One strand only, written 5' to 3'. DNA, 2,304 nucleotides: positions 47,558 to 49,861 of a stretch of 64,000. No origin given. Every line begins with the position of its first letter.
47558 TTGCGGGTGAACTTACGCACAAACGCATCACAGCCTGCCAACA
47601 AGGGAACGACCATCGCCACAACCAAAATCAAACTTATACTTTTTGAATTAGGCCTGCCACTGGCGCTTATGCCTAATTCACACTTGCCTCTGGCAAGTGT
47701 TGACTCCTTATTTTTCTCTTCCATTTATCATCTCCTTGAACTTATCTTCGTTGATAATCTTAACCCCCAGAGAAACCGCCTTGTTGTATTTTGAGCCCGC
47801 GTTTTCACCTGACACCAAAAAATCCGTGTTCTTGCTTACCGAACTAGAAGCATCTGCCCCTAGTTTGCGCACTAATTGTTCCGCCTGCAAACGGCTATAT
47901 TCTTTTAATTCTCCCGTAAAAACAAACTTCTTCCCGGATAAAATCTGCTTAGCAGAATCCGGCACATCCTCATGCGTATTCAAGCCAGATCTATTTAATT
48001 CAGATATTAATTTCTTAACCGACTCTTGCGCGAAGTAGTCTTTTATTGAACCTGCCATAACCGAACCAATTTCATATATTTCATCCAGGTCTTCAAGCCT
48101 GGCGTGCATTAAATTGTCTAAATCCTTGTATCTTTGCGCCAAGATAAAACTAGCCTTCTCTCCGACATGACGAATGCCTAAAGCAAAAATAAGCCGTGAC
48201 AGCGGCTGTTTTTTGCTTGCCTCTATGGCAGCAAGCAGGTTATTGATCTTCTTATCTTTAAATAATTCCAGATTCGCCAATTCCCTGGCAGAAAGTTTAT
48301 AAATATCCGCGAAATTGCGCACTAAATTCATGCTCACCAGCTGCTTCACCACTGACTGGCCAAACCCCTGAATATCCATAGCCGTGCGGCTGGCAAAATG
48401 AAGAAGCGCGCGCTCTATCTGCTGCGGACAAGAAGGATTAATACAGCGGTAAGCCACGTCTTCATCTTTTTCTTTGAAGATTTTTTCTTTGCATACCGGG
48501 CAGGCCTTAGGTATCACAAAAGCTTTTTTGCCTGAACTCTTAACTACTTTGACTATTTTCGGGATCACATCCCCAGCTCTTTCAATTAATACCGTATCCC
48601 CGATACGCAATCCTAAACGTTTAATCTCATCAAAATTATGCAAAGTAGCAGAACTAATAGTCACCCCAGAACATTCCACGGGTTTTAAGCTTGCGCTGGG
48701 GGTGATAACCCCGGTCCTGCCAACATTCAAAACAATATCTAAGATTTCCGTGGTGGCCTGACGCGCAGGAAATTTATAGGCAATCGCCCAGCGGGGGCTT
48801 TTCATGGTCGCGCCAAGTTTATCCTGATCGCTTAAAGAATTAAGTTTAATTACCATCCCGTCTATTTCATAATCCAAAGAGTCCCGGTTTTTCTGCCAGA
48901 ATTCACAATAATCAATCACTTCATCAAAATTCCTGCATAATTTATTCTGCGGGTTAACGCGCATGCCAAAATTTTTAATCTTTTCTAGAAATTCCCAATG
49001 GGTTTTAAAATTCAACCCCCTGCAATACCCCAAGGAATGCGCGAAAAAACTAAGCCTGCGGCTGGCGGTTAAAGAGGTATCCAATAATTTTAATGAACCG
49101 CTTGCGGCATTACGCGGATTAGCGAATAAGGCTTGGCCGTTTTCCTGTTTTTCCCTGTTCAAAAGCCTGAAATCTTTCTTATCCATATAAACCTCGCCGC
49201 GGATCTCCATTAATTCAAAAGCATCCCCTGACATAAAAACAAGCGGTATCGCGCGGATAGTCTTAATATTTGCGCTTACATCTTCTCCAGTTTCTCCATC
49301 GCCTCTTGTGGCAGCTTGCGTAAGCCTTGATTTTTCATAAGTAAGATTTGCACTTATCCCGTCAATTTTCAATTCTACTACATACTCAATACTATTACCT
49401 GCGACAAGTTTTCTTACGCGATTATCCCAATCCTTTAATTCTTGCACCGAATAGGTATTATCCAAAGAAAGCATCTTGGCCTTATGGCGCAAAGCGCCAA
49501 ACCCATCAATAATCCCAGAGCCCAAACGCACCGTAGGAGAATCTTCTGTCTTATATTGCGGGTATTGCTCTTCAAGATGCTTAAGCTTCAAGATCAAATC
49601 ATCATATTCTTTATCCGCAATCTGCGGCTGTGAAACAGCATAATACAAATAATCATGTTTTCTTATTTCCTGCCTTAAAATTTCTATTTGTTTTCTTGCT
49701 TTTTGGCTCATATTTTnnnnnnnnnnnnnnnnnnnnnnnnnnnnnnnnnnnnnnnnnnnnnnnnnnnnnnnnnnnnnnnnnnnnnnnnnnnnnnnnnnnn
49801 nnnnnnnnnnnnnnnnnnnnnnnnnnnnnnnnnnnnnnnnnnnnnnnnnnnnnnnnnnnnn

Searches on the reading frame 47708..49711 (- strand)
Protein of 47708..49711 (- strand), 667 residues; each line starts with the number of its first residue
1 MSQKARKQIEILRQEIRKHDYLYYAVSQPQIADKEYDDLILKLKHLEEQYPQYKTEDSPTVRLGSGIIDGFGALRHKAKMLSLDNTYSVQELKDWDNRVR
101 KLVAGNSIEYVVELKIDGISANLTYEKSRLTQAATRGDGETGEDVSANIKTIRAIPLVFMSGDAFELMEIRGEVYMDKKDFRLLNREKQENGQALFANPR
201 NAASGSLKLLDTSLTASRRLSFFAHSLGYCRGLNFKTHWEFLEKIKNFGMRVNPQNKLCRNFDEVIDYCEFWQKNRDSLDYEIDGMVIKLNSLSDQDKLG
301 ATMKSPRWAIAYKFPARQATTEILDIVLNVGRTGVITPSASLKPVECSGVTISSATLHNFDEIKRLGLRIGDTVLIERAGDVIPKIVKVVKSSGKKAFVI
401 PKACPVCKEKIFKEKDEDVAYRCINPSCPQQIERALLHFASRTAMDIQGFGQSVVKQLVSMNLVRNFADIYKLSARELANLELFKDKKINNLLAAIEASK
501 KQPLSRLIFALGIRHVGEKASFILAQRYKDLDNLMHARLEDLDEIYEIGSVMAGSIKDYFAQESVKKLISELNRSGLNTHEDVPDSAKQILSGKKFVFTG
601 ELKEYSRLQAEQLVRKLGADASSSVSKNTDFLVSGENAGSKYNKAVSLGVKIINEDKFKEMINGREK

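Call 58: search_protein_families(library=pfam, proteins=[window:47708-49711:-], max_evalue=0.00001)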
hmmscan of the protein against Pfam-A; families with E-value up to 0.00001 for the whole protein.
window:47708-49711:- (667 aa): 7 families
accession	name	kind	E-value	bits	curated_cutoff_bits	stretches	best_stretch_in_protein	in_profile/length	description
PF01653.23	DNA_ligase_aden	-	2.1e-93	313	27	1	71-317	4-253/253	NAD-dependent DNA ligase adenylation domain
PF03120.22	DNA_ligase_OB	-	4.1e-32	110.3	32.9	1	320-394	1-75/79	NAD-dependent DNA ligase OB-fold domain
PF12826.13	HHH_2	-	5.1e-24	84.7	27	1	506-569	1-64/64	Helix-hairpin-helix motif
PF00533.33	BRCT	-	1.7e-13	51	21.3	1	589-662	4-78/78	BRCA1 C Terminus (BRCT) domain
PF12738.14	PTCB-BRCT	-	2.2e-07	31.2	22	1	606-654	12-60/63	twin BRCT domain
PF22745.1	Nlig-Ia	-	2.5e-07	31.7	27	1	7-52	4-49/92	DNA ligase-like, N-terminal NAD+-binding domain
PF03119.21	DNA_ligase_ZBD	-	3.9e-07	30.3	25.8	1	404-429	2-26/27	NAD-dependent DNA ligase C4 zinc finger domain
